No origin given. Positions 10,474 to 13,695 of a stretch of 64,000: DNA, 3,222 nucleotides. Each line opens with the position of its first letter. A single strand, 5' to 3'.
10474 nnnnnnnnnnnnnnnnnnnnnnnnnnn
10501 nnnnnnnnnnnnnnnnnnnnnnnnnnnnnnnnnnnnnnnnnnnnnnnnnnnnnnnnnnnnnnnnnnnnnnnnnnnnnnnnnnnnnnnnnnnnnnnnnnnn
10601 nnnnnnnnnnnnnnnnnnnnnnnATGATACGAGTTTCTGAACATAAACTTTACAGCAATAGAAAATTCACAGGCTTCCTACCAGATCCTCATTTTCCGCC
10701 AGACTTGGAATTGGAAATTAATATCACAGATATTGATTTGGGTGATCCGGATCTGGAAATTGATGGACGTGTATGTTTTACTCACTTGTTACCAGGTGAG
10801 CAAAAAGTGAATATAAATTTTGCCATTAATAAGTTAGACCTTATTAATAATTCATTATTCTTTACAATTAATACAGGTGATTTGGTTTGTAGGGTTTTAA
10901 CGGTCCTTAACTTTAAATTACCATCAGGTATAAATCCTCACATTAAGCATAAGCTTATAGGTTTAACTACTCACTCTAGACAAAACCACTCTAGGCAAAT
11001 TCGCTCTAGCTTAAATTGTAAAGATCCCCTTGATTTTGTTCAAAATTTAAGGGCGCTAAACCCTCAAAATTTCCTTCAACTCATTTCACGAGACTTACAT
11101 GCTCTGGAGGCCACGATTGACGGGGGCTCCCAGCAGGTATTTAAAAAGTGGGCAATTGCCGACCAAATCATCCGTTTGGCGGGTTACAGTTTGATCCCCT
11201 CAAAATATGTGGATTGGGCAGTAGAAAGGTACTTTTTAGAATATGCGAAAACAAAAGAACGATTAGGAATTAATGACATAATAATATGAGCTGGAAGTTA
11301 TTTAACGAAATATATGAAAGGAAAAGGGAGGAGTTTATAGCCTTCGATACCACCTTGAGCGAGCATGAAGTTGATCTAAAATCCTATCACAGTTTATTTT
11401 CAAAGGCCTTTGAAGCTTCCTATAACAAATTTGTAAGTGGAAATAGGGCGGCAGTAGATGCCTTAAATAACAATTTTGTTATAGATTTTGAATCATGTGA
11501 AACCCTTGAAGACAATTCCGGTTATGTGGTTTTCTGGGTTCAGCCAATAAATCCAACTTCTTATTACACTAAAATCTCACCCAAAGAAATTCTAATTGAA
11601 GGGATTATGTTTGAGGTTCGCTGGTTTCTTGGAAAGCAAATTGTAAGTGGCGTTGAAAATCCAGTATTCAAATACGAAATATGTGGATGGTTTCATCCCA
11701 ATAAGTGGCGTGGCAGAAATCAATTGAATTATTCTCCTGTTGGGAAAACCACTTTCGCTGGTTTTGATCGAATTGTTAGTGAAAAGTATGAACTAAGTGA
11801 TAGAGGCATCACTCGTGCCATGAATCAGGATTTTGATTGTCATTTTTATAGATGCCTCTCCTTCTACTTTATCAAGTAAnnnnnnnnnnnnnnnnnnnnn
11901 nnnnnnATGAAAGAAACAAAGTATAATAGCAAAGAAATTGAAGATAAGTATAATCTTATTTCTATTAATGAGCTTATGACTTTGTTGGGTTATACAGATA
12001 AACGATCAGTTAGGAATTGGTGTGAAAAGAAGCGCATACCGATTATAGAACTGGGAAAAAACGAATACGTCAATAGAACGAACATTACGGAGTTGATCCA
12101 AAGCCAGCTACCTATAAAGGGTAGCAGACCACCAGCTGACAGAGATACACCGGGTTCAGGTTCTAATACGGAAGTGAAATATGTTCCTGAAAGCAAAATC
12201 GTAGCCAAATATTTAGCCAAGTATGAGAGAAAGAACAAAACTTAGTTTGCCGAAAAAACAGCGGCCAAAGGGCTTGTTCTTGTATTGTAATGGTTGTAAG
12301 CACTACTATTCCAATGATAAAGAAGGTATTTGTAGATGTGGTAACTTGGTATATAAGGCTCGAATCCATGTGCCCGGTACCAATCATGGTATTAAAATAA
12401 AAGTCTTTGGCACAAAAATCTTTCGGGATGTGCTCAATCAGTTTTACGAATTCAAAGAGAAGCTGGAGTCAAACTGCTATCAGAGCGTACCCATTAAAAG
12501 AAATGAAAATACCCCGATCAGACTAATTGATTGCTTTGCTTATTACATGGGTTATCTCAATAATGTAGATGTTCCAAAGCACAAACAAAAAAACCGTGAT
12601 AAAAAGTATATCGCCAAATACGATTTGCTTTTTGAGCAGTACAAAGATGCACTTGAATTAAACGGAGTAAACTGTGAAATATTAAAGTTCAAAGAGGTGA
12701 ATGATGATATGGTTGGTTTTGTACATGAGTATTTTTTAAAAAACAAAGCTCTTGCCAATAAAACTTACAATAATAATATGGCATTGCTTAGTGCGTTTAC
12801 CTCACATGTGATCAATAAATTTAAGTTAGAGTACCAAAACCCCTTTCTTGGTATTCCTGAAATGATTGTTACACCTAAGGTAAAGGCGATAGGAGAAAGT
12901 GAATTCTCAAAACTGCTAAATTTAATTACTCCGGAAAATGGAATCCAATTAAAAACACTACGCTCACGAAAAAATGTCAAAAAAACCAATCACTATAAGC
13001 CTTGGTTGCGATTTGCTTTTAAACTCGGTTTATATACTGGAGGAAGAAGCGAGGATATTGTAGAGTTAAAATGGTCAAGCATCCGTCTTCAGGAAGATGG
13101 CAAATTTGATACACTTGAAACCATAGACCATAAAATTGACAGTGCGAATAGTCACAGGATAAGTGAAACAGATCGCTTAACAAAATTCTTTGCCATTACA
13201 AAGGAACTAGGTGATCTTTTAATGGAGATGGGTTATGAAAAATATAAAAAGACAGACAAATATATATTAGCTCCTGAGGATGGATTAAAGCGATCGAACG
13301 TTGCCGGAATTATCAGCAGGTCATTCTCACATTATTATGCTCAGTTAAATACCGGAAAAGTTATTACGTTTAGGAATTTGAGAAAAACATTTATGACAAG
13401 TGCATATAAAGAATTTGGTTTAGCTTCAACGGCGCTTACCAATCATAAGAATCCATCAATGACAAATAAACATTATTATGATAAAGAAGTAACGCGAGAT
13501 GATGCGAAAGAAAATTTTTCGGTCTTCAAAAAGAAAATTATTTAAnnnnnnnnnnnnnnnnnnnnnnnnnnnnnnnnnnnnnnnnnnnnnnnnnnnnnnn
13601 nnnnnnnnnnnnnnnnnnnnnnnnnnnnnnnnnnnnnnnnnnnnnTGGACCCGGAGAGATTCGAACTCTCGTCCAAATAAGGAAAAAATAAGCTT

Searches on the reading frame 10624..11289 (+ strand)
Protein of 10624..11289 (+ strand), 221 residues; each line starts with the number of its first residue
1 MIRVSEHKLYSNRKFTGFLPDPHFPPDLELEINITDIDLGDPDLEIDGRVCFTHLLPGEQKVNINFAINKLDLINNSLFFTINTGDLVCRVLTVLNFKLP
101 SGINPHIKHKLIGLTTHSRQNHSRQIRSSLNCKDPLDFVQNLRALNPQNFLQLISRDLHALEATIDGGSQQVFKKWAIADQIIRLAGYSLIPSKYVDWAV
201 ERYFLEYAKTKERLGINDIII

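Call 6: search_protein_families(library=pfam, proteins=[window:10624-11289:+], max_evalue=0.1)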
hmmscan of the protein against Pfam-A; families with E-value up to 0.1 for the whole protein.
window:10624-11289:+ (221 aa): 1 family
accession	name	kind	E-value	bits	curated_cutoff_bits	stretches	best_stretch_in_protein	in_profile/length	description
PF17353.8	DUF5381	-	0.031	14.5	26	1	179-210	123-154/170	Family of unknown function (DUF5381)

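Call 25: find_related_loci(query=window:10624-11286:+, collection=viral_contigs, flank=10000)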
Query window:10624-11286:+ (221 aa) in viral_contigs; peptide patterns used: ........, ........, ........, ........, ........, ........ (x = any residue, [..] = any of these).
10 stretches matched a pattern, but none encodes a relative of the query by tblastn (E <= 1e-3).

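Call 33: search_protein_families(library=phrogs, proteins=[window:10624-11289:+], max_evalue=0.01)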
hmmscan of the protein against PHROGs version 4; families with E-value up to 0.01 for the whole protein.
window:10624-11289:+ (221 aa): 0 families

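Call 34: search_protein_families(library=ncbifam, proteins=[window:10624-11289:+], max_evalue=0.01)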
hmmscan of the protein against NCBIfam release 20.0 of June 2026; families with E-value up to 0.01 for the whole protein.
window:10624-11289:+ (221 aa): 0 families

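Call 35: search_protein_families(library=padloc, proteins=[window:10624-11289:+], max_evalue=0.01)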
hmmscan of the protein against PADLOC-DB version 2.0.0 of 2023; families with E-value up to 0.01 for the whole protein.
window:10624-11289:+ (221 aa): 0 families

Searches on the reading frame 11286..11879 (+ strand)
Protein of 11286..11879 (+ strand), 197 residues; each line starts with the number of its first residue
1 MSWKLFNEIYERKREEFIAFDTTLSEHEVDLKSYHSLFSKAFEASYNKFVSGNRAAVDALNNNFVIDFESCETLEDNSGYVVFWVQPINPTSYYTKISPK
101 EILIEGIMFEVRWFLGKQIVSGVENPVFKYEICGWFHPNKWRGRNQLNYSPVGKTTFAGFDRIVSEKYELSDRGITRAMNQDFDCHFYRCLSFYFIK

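Call 6: search_protein_families(library=pfam, proteins=[window:11286-11879:+], max_evalue=0.1)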
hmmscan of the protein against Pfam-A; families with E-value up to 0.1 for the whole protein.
window:11286-11879:+ (197 aa): 0 families

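Call 33: search_protein_families(library=phrogs, proteins=[window:11286-11879:+], max_evalue=0.01)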
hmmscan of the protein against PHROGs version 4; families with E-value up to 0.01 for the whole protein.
window:11286-11879:+ (197 aa): 0 families

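Call 34: search_protein_families(library=ncbifam, proteins=[window:11286-11879:+], max_evalue=0.01)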
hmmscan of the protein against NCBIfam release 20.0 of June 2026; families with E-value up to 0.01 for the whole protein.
window:11286-11879:+ (197 aa): 0 families

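Call 35: search_protein_families(library=padloc, proteins=[window:11286-11879:+], max_evalue=0.01)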
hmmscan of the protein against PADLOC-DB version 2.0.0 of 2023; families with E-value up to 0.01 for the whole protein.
window:11286-11879:+ (197 aa): 1 family
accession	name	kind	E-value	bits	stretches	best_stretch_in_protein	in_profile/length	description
PDLC01327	Cas8b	-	0.0052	15.1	1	6-77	25-95/140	CAS-I-B; effector_LS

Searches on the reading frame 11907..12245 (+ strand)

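Call 6: search_protein_families(library=pfam, proteins=[window:11907-12245:+], max_evalue=0.1)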
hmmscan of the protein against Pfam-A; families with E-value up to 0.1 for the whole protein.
window:11907-12245:+ (112 aa): 1 family
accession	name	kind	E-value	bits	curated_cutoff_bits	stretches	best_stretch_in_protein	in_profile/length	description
PF12728.13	HTH_17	-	0.00023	21.8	27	1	18-67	2-50/51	Helix-turn-helix domain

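Call 33: search_protein_families(library=phrogs, proteins=[window:11907-12245:+], max_evalue=0.01)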
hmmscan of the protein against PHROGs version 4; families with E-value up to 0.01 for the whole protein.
window:11907-12245:+ (112 aa): 3 families
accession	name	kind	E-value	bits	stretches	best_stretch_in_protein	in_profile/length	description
phrog_2951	-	unknown function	0.00064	20.7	1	23-64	32-75/90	-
phrog_66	-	integration and excision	0.0045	17.7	1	13-95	89-171/412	excisionase and transcriptional regulator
phrog_10045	-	DNA, RNA and nucleotide metabolism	0.0059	17.4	1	3-65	6-68/74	HTH DNA binding protein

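Call 34: search_protein_families(library=ncbifam, proteins=[window:11907-12245:+], max_evalue=0.01)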
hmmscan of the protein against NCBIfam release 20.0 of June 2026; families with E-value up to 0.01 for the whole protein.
window:11907-12245:+ (112 aa): 0 families

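Call 35: search_protein_families(library=padloc, proteins=[window:11907-12245:+], max_evalue=0.01)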
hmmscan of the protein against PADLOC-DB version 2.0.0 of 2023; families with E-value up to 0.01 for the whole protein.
window:11907-12245:+ (112 aa): 0 families

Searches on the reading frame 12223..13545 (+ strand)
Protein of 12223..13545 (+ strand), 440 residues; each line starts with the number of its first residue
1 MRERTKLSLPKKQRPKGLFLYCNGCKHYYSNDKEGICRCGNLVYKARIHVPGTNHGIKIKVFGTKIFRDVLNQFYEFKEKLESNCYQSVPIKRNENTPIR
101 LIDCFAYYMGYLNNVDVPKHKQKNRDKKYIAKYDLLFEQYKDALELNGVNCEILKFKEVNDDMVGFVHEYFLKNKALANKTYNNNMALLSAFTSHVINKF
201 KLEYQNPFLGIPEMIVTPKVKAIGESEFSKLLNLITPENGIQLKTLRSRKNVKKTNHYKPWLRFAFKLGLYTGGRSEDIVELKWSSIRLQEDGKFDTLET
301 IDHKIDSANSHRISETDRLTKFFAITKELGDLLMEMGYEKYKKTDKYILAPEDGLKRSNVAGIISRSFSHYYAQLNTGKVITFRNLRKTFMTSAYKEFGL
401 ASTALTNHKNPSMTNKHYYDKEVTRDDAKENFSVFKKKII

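Call 6: search_protein_families(library=pfam, proteins=[window:12223-13545:+], max_evalue=0.1)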
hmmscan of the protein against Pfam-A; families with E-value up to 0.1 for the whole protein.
window:12223-13545:+ (440 aa): 1 family
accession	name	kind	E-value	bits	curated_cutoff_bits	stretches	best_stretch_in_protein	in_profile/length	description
PF00589.27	Phage_integrase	-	1.2e-05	25.5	27.1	1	256-422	18-169/172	Phage integrase family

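Call 33: search_protein_families(library=phrogs, proteins=[window:12223-13545:+], max_evalue=0.01)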
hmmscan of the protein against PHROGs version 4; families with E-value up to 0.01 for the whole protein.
window:12223-13545:+ (440 aa): 3 families
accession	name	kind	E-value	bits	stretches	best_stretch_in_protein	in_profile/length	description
phrog_1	-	integration and excision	1.3e-13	52.1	1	88-428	157-443/611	integrase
phrog_216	-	integration and excision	7.3e-11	42.7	1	251-420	70-223/301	integrase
phrog_7244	-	integration and excision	9.3e-05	22.8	1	253-287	189-223/263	integrase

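Call 34: search_protein_families(library=ncbifam, proteins=[window:12223-13545:+], max_evalue=0.01)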
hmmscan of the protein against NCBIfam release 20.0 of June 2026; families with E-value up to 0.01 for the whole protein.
window:12223-13545:+ (440 aa): 0 families

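Call 35: search_protein_families(library=padloc, proteins=[window:12223-13545:+], max_evalue=0.01)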
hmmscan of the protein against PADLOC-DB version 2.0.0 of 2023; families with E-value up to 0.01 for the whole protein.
window:12223-13545:+ (440 aa): 0 families

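Call 46: find_encoding_contigs(protein=window:12223-13545:+, flank=10000, max_places=10)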
Protein window:12223-13545:+ (440 aa): 3 contigs read that carry it; 3 places shown.
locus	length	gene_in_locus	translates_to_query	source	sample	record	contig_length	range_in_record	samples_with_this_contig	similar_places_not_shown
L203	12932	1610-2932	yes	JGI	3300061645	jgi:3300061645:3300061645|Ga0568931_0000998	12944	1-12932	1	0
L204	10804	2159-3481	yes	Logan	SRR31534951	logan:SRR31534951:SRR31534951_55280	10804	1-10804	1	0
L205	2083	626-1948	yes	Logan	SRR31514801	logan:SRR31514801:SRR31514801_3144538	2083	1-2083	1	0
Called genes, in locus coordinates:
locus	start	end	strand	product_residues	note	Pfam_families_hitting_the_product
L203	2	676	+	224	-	?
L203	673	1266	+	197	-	-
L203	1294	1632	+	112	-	-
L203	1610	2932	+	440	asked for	PF00589:Phage_integrase (faint)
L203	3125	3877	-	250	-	PF07719:TPR_2 (faint), PF13414:TPR_11 (faint), PF13428:TPR_14 (faint), PF21033:RMD1-3, PF13431:TPR_17 (faint)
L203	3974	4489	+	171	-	PF07977:FabA, PF22818:ApeI-like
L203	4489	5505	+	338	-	-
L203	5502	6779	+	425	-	PF00109:ketoacyl-synt, PF02801:Ketoacyl-synt_C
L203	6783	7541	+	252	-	PF00106:adh_short, PF23441:SDR, PF02719:Polysacc_synt_2 (faint), PF08659:KR, PF13561:adh_short_C2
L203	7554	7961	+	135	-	PF00550:PP-binding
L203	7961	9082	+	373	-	PF25084:LbH_EIF2B (weak), PF00132:Hexapep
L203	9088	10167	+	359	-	PF03435:Sacchrp_dh_NADP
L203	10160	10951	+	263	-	PF00487:FA_desaturase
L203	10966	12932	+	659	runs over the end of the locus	?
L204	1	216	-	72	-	?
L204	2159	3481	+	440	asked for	PF00589:Phage_integrase (faint)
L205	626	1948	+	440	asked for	PF00589:Phage_integrase (faint)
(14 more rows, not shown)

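Call 88: find_related_loci(query=window:12223-13542:+, collection=viral_contigs, flank=6000)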
Query window:12223-13542:+ (440 aa) in viral_contigs; peptide patterns used: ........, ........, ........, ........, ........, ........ (x = any residue, [..] = any of these).
No stretch of DNA in the collection matches any of the patterns.
